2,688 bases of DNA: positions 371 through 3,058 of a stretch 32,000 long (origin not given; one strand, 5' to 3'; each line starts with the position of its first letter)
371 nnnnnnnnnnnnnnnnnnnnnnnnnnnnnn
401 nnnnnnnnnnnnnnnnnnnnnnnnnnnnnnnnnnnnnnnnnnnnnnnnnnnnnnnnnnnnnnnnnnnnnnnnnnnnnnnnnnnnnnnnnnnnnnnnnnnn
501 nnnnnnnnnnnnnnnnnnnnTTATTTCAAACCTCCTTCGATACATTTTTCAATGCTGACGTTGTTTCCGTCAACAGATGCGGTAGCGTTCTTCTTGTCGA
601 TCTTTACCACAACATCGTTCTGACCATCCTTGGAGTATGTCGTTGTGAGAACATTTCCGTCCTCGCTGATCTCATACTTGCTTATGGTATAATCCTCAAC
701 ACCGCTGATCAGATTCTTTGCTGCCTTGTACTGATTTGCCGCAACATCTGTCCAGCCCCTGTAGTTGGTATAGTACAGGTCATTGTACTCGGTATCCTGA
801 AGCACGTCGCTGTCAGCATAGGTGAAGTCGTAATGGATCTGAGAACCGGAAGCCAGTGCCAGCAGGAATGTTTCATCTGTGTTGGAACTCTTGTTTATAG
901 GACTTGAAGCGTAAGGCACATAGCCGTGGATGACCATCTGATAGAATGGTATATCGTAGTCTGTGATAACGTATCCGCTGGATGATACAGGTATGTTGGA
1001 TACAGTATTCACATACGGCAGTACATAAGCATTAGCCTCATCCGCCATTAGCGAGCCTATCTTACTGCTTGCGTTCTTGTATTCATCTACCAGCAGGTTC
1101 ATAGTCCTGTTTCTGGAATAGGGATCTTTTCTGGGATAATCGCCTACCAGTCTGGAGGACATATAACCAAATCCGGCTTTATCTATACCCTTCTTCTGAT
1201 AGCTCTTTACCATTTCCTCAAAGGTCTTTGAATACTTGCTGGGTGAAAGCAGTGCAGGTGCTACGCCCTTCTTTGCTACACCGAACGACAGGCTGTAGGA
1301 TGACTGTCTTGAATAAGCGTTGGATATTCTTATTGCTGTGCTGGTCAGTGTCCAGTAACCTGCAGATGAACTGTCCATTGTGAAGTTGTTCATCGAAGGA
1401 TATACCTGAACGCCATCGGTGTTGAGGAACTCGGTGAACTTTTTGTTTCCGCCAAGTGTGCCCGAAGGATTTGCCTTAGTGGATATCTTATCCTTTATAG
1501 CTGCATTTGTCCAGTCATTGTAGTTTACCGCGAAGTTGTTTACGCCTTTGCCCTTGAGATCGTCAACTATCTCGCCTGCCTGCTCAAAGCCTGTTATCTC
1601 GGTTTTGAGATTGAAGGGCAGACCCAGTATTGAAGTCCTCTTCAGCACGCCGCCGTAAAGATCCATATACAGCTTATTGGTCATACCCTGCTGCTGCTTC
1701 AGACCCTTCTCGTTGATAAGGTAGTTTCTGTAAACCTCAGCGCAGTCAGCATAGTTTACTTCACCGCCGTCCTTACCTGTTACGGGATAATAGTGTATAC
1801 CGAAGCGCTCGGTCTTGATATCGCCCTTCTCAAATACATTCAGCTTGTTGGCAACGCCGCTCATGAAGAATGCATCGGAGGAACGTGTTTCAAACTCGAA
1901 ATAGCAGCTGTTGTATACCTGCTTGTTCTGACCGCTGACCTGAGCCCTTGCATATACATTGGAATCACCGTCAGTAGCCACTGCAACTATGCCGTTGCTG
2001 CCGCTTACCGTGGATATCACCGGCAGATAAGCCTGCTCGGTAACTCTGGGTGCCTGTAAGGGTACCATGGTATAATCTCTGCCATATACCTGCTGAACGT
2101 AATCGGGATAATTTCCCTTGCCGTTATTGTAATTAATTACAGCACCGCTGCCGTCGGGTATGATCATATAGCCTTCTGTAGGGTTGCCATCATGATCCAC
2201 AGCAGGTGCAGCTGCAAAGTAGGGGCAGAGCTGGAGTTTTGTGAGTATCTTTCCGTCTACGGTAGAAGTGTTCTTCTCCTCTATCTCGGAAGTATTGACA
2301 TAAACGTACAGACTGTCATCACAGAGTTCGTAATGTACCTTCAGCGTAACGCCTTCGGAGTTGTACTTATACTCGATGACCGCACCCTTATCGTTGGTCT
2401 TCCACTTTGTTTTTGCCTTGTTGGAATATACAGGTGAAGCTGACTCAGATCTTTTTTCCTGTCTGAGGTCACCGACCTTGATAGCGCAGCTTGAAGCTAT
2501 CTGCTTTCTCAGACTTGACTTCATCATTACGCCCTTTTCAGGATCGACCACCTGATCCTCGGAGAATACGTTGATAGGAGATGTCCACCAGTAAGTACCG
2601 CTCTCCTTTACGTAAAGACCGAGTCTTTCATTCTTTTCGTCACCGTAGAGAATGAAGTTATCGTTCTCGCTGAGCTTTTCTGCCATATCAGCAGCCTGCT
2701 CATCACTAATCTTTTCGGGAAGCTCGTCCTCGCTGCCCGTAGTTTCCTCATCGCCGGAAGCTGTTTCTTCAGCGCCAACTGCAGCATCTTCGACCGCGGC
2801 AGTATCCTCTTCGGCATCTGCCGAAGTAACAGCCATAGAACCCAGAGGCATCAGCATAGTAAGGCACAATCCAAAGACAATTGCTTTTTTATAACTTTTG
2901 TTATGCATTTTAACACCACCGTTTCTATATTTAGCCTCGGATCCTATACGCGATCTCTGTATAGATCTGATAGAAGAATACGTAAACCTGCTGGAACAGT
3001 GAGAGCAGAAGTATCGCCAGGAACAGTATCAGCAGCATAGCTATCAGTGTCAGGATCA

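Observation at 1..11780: Atypical ABC locus: two LolD/MacB-type ATPases with sugar-type permeases, a giant SBP and three non-transporter surface proteins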

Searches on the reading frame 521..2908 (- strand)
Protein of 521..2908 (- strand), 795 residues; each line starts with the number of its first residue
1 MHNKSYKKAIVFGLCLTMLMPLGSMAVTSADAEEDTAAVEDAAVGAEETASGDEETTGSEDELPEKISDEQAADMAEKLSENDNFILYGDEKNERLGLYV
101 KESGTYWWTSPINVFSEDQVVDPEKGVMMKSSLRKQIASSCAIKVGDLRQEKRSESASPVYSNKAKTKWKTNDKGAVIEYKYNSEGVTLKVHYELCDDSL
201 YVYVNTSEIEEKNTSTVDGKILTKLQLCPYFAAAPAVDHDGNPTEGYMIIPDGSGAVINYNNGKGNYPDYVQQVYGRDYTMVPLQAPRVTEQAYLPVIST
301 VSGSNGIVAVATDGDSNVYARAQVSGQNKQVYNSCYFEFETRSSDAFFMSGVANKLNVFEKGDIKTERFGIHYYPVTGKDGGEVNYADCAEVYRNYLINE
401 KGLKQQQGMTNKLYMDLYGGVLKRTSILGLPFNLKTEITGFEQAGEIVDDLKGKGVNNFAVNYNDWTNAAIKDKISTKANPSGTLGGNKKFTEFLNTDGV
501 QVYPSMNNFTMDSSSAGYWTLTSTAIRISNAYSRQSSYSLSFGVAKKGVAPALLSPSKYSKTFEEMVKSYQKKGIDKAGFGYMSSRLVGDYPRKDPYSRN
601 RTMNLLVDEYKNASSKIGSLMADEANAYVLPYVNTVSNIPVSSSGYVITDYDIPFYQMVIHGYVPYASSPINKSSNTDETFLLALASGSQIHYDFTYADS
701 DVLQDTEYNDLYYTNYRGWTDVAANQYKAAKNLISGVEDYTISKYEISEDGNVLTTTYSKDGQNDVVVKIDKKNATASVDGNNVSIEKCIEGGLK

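Call 3: search_protein_families(library=pfam, proteins=[window:521-2908:-], max_evalue=0.01)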
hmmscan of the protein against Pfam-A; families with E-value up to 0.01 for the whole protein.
window:521-2908:- (795 aa): 1 family
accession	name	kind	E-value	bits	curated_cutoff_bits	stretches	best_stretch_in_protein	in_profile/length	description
PF18952.6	DUF5696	-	4.6e-161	537.8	25.6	1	167-785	2-608/612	Family of unknown function (DUF5696)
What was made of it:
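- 521..2908 (-): Secreted or N-terminally anchored DUF5696 protein (795 aa) with a predicted GH129-like fold: an N-terminal beta-sandwich, a (beta/alpha)8 barrel and a C-terminal beta-sandwich. PF18952 E = 5e-161 (call 3).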

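Call 5: search_protein_families(library=ncbifam, proteins=[window:521-2908:-], max_evalue=0.001)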
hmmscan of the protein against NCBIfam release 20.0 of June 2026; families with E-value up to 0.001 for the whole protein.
window:521-2908:- (795 aa): 0 families

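Call 7: find_encoding_contigs(protein=window:521-2908:-, flank=10000, max_places=6)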
Protein window:521-2908:- (795 aa): 24 contigs read that carry it; 5 places shown.
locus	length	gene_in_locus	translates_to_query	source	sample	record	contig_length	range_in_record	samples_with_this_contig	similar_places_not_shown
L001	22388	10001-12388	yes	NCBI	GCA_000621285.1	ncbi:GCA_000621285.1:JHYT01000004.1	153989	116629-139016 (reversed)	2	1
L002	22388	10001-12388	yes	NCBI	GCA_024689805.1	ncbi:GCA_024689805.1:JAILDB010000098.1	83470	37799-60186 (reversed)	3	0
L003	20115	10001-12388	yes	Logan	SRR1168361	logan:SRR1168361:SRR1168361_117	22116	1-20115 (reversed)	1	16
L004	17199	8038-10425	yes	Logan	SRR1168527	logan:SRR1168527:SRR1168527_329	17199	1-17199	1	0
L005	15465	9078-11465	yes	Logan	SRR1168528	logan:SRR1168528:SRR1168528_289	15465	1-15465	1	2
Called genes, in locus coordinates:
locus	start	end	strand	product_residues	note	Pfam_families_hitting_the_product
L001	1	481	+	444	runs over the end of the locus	-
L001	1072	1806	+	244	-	PF00005:ABC_tran, PF02463:SMC_N (faint), PF13175:AAA_15 (faint), PF13304:AAA_21 (faint)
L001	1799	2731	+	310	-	PF00005:ABC_tran, PF02463:SMC_N (weak), PF13304:AAA_21 (faint)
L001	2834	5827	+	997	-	PF16990:CBM_35 (faint), PF01547:SBP_bac_1, PF13416:SBP_bac_8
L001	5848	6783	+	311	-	PF00528:BPD_transp_1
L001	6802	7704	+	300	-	PF00528:BPD_transp_1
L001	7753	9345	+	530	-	PF01436:NHL (faint), PF00515:TPR_1 (faint), PF07719:TPR_2 (faint), PF13432:TPR_16, PF14559:TPR_19 (faint)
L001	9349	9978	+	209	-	PF04893:Yip1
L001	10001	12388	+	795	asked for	PF18952:DUF5696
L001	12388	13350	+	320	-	-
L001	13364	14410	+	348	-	PF00528:BPD_transp_1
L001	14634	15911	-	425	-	PF09587:PGA_cap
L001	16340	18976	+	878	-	PF00171:Aldedh, PF00465:Fe-ADH, PF13685:Fe-ADH_2 (weak), PF25137:ADH_Fe_C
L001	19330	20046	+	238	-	PF05175:MTS (weak)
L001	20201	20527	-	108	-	-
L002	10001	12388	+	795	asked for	PF18952:DUF5696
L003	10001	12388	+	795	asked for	PF18952:DUF5696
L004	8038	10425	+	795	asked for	PF18952:DUF5696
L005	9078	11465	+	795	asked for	PF18952:DUF5696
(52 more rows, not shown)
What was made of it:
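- Checked: Extending the contig (call 7) shows that the off-window permease (320 aa) is followed by a MalG-like one (348 aa).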

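Call 9: find_homologous_proteins(query=window:521-2908:-, max_evalue=0.00001)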
Query window:521-2908:- (795 aa): 589 proteins with E <= 0.00001 among 8000 candidates; the best 120 are listed.
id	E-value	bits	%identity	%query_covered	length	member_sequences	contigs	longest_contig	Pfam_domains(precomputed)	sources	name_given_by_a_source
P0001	0.0e+0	1786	100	100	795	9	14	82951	PF18952.7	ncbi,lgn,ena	-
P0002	0.0e+0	1610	88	100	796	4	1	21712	PF18952.7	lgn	-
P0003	0.0e+0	1585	88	100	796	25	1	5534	PF18952.7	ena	-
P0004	0.0e+0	1544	85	100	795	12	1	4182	PF18952.7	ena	-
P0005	0.0e+0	1487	83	100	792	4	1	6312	PF18952.7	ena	-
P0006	0.0e+0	1464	81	100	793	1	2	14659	PF18952.7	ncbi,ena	-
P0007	0.0e+0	1442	81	100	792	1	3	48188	PF18952.7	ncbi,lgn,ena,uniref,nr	ncbi:DUF5696 domain-containing protein [Ruminococcus sp.]|uniref:DUF5696 domain-containing protein n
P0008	0.0e+0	1442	81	100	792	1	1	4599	PF18952.7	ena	-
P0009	0.0e+0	1430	80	100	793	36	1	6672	PF18952.7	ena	-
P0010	0.0e+0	1399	78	100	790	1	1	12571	PF18952.7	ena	-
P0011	0.0e+0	1390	77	100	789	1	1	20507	PF18952.7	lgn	-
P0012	0.0e+0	1371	76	100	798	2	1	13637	PF18952.7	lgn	-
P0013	0.0e+0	1299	72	100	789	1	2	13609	PF18952.7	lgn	-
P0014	0.0e+0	1277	68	100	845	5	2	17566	PF18952.7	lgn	-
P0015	0.0e+0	1277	68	100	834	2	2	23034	PF18952.7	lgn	-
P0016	0.0e+0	1276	68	100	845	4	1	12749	PF18952.7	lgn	-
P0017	0.0e+0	1273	72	100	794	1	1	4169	PF18952.7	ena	-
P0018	0.0e+0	1268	71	100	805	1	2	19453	PF18952.7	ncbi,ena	-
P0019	0.0e+0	1267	71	100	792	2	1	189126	PF18952.7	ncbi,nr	ncbi:MAG: hypothetical protein IJ806_08790 [Ruminococcus sp.]|nr:hypothetical protein [Ruminococcus 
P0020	0.0e+0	1264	69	100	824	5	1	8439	PF18952.7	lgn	-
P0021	0.0e+0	1260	68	100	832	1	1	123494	PF18952.7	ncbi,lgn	-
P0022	0.0e+0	1249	70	100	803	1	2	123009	PF18952.7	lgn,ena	-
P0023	0.0e+0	1244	68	100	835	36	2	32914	PF18952.7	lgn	-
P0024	0.0e+0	1242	72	92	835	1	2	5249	PF18952.7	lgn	-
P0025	0.0e+0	1241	67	100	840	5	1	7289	PF18952.7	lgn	-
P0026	0.0e+0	1192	69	99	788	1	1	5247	PF18952.7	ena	-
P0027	0.0e+0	1189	67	99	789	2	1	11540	PF18952.7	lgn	-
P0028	0.0e+0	1184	64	100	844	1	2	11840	PF18952.7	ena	-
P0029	0.0e+0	1169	66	99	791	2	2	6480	PF18952.7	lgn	-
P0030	0.0e+0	1142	64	100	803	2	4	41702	PF18952.7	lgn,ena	-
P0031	0.0e+0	1138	64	100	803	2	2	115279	PF18952.7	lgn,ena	-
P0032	0.0e+0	1131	64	100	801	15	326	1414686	PF18952.7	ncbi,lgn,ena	ncbi:DUF5696 domain-containing protein [Hominimerdicola sp. 21CYCFAH17_S]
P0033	0.0e+0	1127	62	100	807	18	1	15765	PF18952.7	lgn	-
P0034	0.0e+0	1126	63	100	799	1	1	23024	PF18952.7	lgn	-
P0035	0.0e+0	1125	63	100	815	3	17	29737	PF18952.7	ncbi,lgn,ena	-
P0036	0.0e+0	1121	62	100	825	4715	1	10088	PF18952.7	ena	-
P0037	0.0e+0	1120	62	100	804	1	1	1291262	PF18952.7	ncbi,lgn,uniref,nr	ncbi:DUF5696 domain-containing protein [Ruminococcus sp. Marseille-P6503]|uniref:DUF5696 domain-cont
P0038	0.0e+0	1120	62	100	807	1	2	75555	PF18952.7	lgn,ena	-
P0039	0.0e+0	1119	63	100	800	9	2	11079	PF18952.7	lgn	-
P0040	0.0e+0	1118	63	100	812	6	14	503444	PF18952.7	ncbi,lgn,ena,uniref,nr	ncbi:DUF5696 domain-containing protein [Ruminococcus sp.]|uniref:DUF5696 domain-containing protein n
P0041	0.0e+0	1116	62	100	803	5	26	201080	PF18952.7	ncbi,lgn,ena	-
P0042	0.0e+0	1109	63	100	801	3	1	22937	PF18952.7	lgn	-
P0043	0.0e+0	1103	61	100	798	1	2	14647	PF18952.7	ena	-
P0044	0.0e+0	1097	62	100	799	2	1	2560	PF18952.7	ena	-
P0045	0.0e+0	1097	60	100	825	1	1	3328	PF18952.7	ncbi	-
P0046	0.0e+0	1088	63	100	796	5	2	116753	PF18952.7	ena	-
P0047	0.0e+0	1080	61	100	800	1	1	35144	PF18952.7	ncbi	-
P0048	0.0e+0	1066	61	100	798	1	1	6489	PF18952.7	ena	-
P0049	0.0e+0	1066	60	100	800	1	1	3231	PF18952.7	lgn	-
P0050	0.0e+0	1063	62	100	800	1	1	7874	PF18952.7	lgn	-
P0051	0.0e+0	1060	61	100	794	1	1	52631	PF18952.7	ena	-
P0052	0.0e+0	1058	61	100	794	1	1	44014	PF18952.7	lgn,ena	-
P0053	0.0e+0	1056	61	100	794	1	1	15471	PF18952.7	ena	-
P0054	0.0e+0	1056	65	91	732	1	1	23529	PF18952.7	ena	-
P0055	0.0e+0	1055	61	100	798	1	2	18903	PF18952.7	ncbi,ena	-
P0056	0.0e+0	1055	61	100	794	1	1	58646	PF18952.7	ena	-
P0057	0.0e+0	1055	61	100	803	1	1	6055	PF18952.7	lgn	-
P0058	0.0e+0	1053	61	100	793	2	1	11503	PF18952.7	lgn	-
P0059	0.0e+0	1053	61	100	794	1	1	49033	PF18952.7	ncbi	ncbi:MAG: DUF5696 domain-containing protein [Oscillospiraceae bacterium]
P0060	0.0e+0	1051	58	100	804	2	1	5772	PF18952.7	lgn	-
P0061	0.0e+0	1047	61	100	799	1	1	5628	PF18952.7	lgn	-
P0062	0.0e+0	1047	62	100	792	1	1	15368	PF18952.7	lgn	-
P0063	0.0e+0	1045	60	100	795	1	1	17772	PF18952.7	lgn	-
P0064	0.0e+0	1045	61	100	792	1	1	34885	PF18952.7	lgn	-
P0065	0.0e+0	1044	60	100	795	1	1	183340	PF18952.7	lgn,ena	-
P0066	0.0e+0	1043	59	100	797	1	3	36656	PF18952.7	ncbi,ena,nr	ncbi:MAG: hypothetical protein IKO27_04395 [Ruminococcus sp.]|nr:hypothetical protein [Ruminococcus 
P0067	0.0e+0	1043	61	100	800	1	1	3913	PF18952.7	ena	-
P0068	0.0e+0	1041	61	100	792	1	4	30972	PF18952.7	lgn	-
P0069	0.0e+0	1040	61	100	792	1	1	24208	PF18952.7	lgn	-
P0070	0.0e+0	1040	61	100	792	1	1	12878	PF18952.7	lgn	-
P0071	0.0e+0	1040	60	100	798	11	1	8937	PF18952.7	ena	-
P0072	0.0e+0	1040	61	99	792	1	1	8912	PF18952.7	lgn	-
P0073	0.0e+0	1039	60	100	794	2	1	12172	PF18952.7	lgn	-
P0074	0.0e+0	1039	61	100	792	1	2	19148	PF18952.7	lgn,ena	-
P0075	0.0e+0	1039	61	100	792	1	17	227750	PF18952.7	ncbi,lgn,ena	-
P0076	0.0e+0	1038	61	100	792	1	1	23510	PF18952.7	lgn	-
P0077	0.0e+0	1038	61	100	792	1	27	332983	PF18952.7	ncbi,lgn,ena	-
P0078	0.0e+0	1038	61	100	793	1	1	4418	PF18952.7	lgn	-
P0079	0.0e+0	1038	60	100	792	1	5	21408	PF18952.7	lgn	-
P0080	0.0e+0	1037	60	100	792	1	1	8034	PF18952.7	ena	-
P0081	0.0e+0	1037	61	100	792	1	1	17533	PF18952.7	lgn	-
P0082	0.0e+0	1037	61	100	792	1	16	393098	PF18952.7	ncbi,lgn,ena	-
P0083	0.0e+0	1037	60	100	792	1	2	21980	PF18952.7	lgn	-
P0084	0.0e+0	1036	61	100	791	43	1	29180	PF18952.7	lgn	-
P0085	0.0e+0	1035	60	100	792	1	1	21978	PF18952.7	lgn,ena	-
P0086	0.0e+0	1035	60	100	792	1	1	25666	PF18952.7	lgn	-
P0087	0.0e+0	1034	60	100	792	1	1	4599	PF18952.7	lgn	-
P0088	0.0e+0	1034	60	100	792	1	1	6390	PF18952.7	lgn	-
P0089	0.0e+0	1034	60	100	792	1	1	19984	PF18952.7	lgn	-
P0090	0.0e+0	1032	60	100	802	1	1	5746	PF18952.7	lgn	-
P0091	0.0e+0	1032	60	100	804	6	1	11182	PF18952.7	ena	-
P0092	0.0e+0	1031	60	100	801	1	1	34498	PF18952.7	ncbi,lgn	-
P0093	0.0e+0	1028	59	100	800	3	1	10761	PF18952.7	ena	-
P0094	0.0e+0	1028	58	100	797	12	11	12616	PF18952.7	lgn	-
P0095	0.0e+0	1026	59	100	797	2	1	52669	PF18952.7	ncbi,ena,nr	ncbi:MAG: hypothetical protein IKP47_05750 [Ruminococcus sp.]|nr:hypothetical protein [Ruminococcus 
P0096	0.0e+0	1025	59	100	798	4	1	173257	PF18952.7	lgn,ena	-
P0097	0.0e+0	1020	57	100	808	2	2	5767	PF18952.7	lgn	-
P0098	0.0e+0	1018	60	100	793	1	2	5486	PF18952.7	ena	-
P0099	0.0e+0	1018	58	100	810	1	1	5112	PF18952.7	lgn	-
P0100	0.0e+0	1017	93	3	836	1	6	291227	PF18952.7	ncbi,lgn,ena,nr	ncbi:MAG: hypothetical protein IJ571_00025 [Ruminococcus sp.]|nr:hypothetical protein [Ruminococcus 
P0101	0.0e+0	1015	59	100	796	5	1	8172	PF18952.7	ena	-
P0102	0.0e+0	1015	59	100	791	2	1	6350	PF18952.7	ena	-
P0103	0.0e+0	1014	59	100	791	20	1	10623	PF18952.7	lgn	-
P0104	0.0e+0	1013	60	92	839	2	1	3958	PF18952.7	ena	-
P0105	0.0e+0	1013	59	100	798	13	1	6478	PF18952.7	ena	-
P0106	1.7e-298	1011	58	100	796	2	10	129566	PF18952.7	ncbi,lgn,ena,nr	ncbi:MAG: hypothetical protein IKP95_04280 [Ruminococcus sp.]|nr:hypothetical protein [Ruminococcus 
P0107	4.5e-298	1009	57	99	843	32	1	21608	PF18952.7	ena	-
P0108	2.1e-297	1007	58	100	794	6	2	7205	PF18952.7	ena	-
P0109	5.7e-297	1006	56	100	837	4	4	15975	PF18952.7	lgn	-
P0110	7.1e-297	1005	56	100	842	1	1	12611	PF18952.7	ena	-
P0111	1.1e-296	1005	56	100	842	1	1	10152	PF18952.7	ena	-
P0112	2.2e-296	1004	56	100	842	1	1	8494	PF18952.7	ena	-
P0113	2.5e-296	1003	56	100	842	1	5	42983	PF18952.7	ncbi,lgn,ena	-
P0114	1.2e-295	1001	57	100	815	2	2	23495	PF18952.7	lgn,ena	-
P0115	1.3e-294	998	58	100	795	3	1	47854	PF18952.7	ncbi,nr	ncbi:MAG: hypothetical protein IJU04_00195 [Ruminococcus sp.]|nr:hypothetical protein [Ruminococcus 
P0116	1.2e-293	995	57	100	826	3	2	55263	PF18952.7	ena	-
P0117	1.8e-292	991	57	100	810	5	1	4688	PF18952.7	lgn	-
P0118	2.0e-292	991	57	100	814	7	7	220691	PF18952.7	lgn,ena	-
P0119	4.5e-292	989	56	99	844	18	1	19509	PF18952.7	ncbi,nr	ncbi:MAG: hypothetical protein IJM87_05620 [Ruminococcus sp.]|nr:hypothetical protein [Ruminococcus 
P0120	6.9e-292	989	56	100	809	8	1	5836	PF18952.7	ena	-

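Call 12: find_related_loci(query=A1, collection=genome_contigs, flank=10000)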
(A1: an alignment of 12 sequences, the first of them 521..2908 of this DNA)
Query A1 (795 aa) in genome_contigs; peptide patterns used: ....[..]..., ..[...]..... (x = any residue, [..] = any of these).
237 stretches matched a pattern; 201 encode a relative of the query (tblastn E <= 1e-3); the best 80 are kept; 80 distinct loci.
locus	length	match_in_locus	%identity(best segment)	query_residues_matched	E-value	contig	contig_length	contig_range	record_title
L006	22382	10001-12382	86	1-794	0e+0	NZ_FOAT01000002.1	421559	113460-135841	Ruminococcus albus strain KH2T6, whole genome shotgun sequence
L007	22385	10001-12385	85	1-795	0e+0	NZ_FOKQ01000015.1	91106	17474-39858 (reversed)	Ruminococcus albus strain AR67, whole genome shotgun sequence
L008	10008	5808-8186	81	1-795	0e+0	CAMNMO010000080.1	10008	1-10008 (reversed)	MAG: uncultured Ruminococcus sp. isolate SRR873597_bin.128_metaWRAP_v1.3_MAG genome assembly, contig: NODE.18658_length_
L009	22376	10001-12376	81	1-795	0e+0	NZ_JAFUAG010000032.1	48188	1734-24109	MAG: Ruminococcus sp. isolate RGIG4311 Roe_deer_Duodenum-2__c1421, whole genome shotgun sequence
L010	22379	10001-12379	80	1-795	0e+0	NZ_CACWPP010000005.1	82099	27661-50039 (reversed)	MAG: uncultured Ruminococcus sp. isolate RUG10798, whole genome shotgun sequence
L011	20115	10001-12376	83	1-795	0e+0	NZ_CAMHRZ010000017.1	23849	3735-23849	MAG: uncultured Ruminococcus sp. isolate SRR11784290_bin.30_metaWRAP_v1.3_MAG ERZ12202736.1109, whole genome shotgun seq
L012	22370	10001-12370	71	1-794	0e+0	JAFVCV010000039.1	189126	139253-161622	MAG: Ruminococcus sp. isolate RGIG5054 Roe_deer_Rumen.Co__c915310, whole genome shotgun sequence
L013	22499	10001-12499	68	1-795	0e+0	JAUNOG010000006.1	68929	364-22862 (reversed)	MAG: Ruminococcus sp. isolate S34M_St_103 NODE_123_length_68929_cov_10.606804, whole genome shotgun sequence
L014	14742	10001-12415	71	1-795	0e+0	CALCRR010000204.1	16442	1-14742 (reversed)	MAG TPA_asm: uncultured Ruminococcus sp. isolate ERR1278105_bin.198_CONCOCT_v1.1_MAG genome assembly, contig: ERZ842401.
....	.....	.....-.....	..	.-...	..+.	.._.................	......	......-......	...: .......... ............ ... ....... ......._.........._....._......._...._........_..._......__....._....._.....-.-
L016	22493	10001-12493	68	1-795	0e+0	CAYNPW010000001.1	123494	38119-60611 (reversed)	MAG TPA_asm: uncultured Ruminococcus sp. isolate SRP222994_co1_478 genome assembly, contig: NODE_100_length_123494_cov_7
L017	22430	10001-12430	63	1-794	0e+0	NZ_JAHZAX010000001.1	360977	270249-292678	MAG: Ruminococcus sp. isolate HRGM_Genome_1952 HRGM_Genome_1952_1, whole genome shotgun sequence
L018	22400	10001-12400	64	1-795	0e+0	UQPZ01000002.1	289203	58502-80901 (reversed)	uncultured Ruminococcus sp. isolate UMGS536 genome assembly, contig: NODE_5_length_289203_cov_61.370201, whole genome sh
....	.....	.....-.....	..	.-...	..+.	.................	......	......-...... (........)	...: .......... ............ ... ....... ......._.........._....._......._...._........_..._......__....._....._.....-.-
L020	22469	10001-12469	62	1-794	0e+0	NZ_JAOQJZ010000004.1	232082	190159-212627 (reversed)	Hominimerdicola aceti strain Sanger_31 .14207_7_17.4, whole genome shotgun sequence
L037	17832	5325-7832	57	4-794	0e+0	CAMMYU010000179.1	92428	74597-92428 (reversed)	MAG: uncultured Ruminococcus sp. isolate SRR873599_bin.23_metaWRAP_v1.3_MAG genome assembly, contig: ERZ1756080.1346274,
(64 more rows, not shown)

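Call 17: search_solved_structures(query=A1, max_evalue=1)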
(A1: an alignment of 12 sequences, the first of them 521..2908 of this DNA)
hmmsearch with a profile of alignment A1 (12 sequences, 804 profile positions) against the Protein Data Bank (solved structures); distinct sequences matched with E-value up to 1: 3.
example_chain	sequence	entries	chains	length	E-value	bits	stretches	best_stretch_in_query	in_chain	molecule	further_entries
6een_D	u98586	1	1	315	0.00074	21.4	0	449-474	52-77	Designer Pentatricopeptide Protein dPPR10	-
3cx5_F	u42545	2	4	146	0.6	11.8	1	19-106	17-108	Cytochrome b-c1 complex subunit 6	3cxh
6giq_F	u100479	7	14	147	0.61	11.7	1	19-106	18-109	QCR6 isoform 1 | Cytochrome b-c1 complex subunit 6 | CYTOCHROME B-C1 COMPLEX SUBUNIT 6; SYNONYM: COMPLEX III SUBUNIT 6,COMPLEX III SUBUNIT VI,C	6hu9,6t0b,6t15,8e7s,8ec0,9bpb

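Call 20: search_dna_similar(query=window:521-2908:-, collection=plasmids, mode=protein, max_evalue=0.001, max_rows=30)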
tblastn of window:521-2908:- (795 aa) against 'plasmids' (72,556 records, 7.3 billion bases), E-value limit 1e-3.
Records with a match: 2; places in all: 2; records where one place covers at least 80% of the query: 1.
Best place of each record, by identity: <60% 2.
By first word of the organism name: Butyrivibrio 1; Paenibacillus 1.
By predicted mobility (MOB-suite, as given by PLSDB): non-mobilizable 2.
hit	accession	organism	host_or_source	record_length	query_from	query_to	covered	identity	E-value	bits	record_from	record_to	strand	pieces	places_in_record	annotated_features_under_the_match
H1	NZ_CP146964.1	Butyrivibrio fibrisolvens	Bovinae,Bovine rumen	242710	183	790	76%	30.2%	2e-66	248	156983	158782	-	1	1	DUF5696 domain-containing protein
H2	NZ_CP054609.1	Paenibacillus cellulosilyticus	cell culture,soil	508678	79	768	87%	24.2%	2e-29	134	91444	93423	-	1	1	DUF5696 domain-containing protein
